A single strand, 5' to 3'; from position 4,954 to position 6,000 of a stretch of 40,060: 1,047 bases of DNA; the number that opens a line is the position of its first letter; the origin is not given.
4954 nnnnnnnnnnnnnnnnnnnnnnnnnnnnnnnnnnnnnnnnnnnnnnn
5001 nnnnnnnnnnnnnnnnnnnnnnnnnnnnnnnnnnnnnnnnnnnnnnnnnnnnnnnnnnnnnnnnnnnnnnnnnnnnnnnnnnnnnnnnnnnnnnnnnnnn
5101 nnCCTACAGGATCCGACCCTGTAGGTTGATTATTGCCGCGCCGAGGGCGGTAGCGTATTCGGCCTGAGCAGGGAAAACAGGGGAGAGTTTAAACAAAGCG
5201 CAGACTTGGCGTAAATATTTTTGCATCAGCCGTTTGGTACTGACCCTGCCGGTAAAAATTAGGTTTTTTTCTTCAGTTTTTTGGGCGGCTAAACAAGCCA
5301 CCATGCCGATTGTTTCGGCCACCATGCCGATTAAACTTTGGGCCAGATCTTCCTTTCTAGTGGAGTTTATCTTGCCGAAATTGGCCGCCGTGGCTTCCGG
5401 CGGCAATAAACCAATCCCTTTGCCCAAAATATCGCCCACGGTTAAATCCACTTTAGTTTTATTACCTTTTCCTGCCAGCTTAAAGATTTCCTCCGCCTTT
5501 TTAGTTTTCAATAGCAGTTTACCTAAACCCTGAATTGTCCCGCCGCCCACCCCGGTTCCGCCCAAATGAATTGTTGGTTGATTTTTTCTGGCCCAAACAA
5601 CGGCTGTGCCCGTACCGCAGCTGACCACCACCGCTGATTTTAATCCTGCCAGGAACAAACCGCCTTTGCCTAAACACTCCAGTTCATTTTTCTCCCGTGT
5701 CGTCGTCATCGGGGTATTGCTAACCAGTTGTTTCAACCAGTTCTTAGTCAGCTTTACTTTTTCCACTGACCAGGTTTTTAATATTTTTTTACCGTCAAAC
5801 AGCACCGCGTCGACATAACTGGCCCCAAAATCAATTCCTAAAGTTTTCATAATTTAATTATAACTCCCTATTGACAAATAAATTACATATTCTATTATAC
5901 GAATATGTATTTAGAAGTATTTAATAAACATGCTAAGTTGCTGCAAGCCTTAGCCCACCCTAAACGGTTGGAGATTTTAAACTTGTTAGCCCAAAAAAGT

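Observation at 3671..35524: REP-like 26-bp hairpin family (9 copies) restricted to the two accessory regions, with compensatory stem changes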

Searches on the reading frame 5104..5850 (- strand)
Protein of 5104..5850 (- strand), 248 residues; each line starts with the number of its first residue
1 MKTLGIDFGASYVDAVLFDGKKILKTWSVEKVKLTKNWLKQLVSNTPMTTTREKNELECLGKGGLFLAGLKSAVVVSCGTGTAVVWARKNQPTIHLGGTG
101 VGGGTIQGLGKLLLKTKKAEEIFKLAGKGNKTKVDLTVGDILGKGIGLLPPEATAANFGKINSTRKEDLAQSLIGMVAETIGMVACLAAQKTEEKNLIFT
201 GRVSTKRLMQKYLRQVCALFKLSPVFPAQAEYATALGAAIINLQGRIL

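Call 6: search_protein_families(library=pfam, proteins=[window:5104-5850:-], max_evalue=0.01)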
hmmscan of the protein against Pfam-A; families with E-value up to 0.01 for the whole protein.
window:5104-5850:- (248 aa): 1 family
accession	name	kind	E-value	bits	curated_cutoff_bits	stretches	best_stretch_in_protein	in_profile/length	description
PF03630.20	Fumble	-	1.2e-27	97.4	28.5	1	74-239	150-332/334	Fumble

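Call 11: find_encoding_contigs(protein=window:5104-5850:-, flank=10000, max_places=6)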
Protein window:5104-5850:- (248 aa): 3 contigs read that carry it; 3 places shown.
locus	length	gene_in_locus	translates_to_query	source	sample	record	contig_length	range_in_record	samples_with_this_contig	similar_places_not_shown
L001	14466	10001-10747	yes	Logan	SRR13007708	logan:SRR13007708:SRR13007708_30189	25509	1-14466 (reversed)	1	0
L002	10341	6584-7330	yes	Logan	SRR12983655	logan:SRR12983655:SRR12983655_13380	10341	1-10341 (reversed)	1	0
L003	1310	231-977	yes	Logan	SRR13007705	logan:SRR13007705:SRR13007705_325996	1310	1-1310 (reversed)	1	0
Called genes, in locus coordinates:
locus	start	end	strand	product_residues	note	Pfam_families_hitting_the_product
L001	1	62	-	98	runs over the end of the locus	PF12732:YtxH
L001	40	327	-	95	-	-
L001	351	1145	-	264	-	PF01975:SurE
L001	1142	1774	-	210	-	PF12844:HTH_19 (weak), PF13413:HTH_25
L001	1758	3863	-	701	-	PF17854:FtsK_alpha, PF01580:FtsK_SpoIIIE, PF01935:DUF87 (faint), PF09397:FtsK_gamma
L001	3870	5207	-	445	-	PF00753:Lactamase_B, PF12706:Lactamase_B_2 (weak), PF22505:RNase_J_b_CASP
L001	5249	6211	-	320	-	PF00004:AAA, PF07728:AAA_5, PF13401:AAA_22 (weak), PF22667:Lon_lid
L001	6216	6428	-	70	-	PF00403:HMA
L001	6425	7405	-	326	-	PF02683:DsbD_TM (weak), PF13386:DsbD_2, PF13473:Cupredoxin_1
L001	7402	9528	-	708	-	PF00403:HMA, PF00122:E1-E2_ATPase, PF00702:Hydrolase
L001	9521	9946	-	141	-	PF01022:HTH_5, PF12840:HTH_20, PF01978:TrmB (weak), PF04945:YHS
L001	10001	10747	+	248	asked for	PF03630:Fumble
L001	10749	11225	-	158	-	PF00583:Acetyltransf_1, PF13673:Acetyltransf_10, PF13508:Acetyltransf_7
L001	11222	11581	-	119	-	PF12675:DUF3795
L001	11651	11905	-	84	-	PF04191:PEMT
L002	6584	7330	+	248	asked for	PF03630:Fumble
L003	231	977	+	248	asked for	PF03630:Fumble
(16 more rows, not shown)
